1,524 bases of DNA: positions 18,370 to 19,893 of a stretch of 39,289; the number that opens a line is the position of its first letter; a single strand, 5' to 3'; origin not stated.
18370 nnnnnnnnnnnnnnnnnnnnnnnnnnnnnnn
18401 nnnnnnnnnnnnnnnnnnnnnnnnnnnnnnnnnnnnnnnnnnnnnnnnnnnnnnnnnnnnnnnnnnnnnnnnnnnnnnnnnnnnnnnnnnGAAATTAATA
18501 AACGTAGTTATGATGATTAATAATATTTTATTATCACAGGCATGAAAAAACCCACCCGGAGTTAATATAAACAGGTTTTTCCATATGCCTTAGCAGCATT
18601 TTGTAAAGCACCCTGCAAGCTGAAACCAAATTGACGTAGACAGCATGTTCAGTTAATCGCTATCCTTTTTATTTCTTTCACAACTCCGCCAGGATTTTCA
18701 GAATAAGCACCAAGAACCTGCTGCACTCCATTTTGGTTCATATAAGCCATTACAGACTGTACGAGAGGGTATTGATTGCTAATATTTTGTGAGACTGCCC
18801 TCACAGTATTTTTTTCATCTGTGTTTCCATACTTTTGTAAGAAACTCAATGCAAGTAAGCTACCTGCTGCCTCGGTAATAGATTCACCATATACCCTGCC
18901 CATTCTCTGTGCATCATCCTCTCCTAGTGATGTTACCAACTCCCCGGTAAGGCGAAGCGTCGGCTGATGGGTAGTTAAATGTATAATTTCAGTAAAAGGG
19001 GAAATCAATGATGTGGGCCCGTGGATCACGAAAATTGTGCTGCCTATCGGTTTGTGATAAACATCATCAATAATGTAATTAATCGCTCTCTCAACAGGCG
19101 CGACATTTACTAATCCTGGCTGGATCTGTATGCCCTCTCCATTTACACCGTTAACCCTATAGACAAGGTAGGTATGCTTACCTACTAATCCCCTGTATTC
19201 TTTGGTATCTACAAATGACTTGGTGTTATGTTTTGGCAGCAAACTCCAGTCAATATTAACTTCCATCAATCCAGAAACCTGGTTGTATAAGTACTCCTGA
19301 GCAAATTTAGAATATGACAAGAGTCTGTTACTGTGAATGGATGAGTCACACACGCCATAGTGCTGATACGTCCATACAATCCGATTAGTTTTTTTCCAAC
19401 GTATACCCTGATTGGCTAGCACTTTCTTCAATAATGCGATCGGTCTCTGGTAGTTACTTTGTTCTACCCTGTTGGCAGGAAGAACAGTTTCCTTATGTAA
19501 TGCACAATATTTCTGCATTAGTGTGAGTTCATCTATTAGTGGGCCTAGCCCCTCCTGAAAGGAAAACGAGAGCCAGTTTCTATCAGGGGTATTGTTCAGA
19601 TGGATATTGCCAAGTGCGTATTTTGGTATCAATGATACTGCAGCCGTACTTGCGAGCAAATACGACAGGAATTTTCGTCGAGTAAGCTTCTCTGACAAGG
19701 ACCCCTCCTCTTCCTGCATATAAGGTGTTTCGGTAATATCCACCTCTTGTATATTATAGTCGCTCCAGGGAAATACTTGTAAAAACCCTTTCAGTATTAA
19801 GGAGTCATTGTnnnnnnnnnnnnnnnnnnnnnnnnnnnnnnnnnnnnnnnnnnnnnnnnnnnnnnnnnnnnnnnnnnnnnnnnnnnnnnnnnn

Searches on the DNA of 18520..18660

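Call 92: search_rna_families(source=window, start=18520, end=18660, threshold=evalue, max_evalue=10, show_alignments=1)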
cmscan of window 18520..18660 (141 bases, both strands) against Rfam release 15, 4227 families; matches with E-value up to 10: 3.
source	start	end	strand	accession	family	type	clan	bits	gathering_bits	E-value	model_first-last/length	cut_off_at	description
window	18520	18592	-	RF02591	Spy1786666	Gene; sRNA;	-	14.1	64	1.8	1-87/87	no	S. pyogenes small RNA 1786666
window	18597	18641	-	RF00225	IRES_Tobamo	Cis-reg; IRES;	-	13.3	50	6.7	1-151/151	no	Tobamovirus internal ribosome entry site (IRES)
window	18572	18647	-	RF00521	SAM_alpha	Cis-reg; riboswitch;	-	9.5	36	6.6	1-79/79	no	Alpha-proteobacteria SAM riboswitch aptamer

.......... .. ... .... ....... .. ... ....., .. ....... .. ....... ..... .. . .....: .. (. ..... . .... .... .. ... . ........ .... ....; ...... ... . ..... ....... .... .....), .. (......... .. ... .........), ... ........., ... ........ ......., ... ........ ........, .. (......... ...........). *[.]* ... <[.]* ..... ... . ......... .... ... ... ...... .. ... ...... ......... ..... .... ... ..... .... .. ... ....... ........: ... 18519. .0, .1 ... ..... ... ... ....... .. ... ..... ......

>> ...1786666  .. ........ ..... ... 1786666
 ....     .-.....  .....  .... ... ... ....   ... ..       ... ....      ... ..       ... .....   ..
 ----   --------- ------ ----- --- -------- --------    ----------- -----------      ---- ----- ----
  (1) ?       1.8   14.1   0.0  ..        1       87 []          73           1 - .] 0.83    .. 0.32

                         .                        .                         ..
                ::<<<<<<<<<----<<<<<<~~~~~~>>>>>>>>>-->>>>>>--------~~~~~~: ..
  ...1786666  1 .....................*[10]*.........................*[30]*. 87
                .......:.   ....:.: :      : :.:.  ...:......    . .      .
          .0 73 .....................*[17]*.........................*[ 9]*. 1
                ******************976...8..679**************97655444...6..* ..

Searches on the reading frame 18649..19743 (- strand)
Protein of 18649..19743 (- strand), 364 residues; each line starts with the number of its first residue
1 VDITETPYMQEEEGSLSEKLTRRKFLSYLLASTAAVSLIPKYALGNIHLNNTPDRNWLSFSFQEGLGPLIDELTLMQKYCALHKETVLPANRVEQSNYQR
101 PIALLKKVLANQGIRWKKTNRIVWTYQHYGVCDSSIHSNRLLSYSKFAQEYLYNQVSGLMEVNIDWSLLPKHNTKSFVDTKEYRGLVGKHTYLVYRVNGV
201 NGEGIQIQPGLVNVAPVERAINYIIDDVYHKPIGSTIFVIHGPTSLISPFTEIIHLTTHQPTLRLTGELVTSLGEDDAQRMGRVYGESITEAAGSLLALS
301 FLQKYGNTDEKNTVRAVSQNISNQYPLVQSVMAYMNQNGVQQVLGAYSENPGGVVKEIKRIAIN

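Call 17: search_protein_families(library=pfam, proteins=[window:18649-19743:-], max_evalue=0.01)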
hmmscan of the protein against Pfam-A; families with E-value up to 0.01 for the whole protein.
window:18649-19743:- (364 aa): 0 families

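Call 61: find_homologous_proteins(query=window:18649-19743:-, max_evalue=1e-10)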
Query window:18649-19743:- (364 aa): 20 proteins with E <= 1e-10 among 3619 candidates.
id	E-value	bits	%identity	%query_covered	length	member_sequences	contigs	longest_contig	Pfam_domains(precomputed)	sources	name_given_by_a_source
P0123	3.1e-212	722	92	96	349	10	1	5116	-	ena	-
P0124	1.1e-194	664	88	90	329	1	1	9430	-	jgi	jgi:hypothetical protein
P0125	2.0e-192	657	82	96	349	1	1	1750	-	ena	-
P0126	5.6e-173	593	75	96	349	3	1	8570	-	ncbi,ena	-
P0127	6.4e-170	583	89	79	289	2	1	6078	-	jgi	jgi:hypothetical protein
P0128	5.9e-162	557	69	96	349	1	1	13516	-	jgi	jgi:hypothetical protein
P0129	7.7e-162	556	70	96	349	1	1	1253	-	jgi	-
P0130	2.2e-158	545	70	95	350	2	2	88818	-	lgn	-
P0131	9.3e-156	536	69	95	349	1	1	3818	-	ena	-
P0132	2.3e-153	529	67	96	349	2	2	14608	-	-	-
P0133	6.8e-147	507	66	95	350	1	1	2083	-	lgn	-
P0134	5.7e-146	504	64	95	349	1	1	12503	-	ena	-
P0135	4.2e-143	495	62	96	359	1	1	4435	-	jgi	jgi:hypothetical protein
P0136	1.5e-138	480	63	96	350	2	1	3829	-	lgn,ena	-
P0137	6.6e-132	458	72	79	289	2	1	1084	-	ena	-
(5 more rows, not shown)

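Call 62: find_encoding_contigs(protein=P0123, flank=2500, max_places=1)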
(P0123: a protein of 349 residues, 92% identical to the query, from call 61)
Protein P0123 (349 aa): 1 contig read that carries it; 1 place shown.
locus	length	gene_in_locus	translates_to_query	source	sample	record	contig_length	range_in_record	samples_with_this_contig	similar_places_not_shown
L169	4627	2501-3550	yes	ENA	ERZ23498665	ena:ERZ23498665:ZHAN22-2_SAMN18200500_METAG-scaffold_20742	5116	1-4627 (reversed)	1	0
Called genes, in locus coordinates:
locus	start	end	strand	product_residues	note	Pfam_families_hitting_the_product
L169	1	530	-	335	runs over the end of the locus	PF00535:Glycos_transf_2, PF10111:Glyco_tranf_2_2, PF13506:Glyco_transf_21 (weak), PF13641:Glyco_tranf_2_3, PF13632:Glyco_trans_2_3 (weak)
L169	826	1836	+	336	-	PF00581:Rhodanese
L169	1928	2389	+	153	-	PF00582:Usp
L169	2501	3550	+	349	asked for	-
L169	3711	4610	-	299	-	PF00126:HTH_1, PF03466:LysR_substrate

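Call 63: find_encoding_contigs(protein=P0124, flank=2500, max_places=1)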
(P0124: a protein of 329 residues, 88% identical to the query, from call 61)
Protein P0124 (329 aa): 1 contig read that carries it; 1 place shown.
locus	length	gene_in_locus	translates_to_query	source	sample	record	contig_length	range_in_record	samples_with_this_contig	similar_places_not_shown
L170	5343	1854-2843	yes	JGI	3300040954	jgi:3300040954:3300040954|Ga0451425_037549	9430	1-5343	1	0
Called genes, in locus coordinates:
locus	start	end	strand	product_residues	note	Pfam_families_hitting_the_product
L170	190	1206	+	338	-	PF00581:Rhodanese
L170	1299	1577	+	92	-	-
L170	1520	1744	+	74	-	PF00582:Usp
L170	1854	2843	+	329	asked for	-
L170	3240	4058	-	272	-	PF00126:HTH_1, PF03466:LysR_substrate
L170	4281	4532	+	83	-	-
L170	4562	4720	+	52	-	-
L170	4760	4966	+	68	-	PF11127:YgaP-like_TM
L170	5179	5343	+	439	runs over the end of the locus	-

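Call 64: find_encoding_contigs(protein=P0126, flank=2500, max_places=1)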
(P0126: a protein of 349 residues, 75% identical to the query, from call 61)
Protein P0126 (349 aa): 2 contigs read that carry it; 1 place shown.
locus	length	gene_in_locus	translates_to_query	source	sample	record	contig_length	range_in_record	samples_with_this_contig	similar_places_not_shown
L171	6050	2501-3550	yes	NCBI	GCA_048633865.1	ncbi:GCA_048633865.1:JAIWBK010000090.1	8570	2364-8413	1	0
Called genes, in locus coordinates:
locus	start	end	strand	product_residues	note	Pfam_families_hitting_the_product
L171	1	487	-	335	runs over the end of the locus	PF00535:Glycos_transf_2, PF10111:Glyco_tranf_2_2, PF13641:Glyco_tranf_2_3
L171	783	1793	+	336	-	PF00581:Rhodanese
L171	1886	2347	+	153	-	PF00582:Usp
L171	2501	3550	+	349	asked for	-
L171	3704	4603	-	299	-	PF00126:HTH_1, PF03466:LysR_substrate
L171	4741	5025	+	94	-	PF09313:TehB-like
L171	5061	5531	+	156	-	-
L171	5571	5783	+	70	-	PF11127:YgaP-like_TM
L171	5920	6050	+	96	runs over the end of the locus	?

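Call 65: find_encoding_contigs(protein=P0130, flank=2500, max_places=1)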
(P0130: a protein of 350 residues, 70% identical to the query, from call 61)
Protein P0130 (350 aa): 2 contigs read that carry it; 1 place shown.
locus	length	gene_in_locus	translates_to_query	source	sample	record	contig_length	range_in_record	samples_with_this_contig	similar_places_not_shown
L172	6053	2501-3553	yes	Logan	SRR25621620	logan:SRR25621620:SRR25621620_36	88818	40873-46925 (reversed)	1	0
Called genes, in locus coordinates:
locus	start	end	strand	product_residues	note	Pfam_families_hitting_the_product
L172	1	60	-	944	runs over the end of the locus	PF00550:PP-binding, PF00501:AMP-binding, PF01553:Acyltransferase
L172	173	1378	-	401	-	-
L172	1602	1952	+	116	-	-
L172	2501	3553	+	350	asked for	-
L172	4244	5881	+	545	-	PF02878:PGM_PMM_I, PF02879:PGM_PMM_II, PF02880:PGM_PMM_III, PF24947:PGM1_C_vert_fung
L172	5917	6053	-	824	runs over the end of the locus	PF00343:Phosphorylase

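Call 82: search_protein_families(library=ncbifam, proteins=[window:18649-19743:-], max_evalue=0.01)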
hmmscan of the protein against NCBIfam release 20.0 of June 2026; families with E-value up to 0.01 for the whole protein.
window:18649-19743:- (364 aa): 0 families
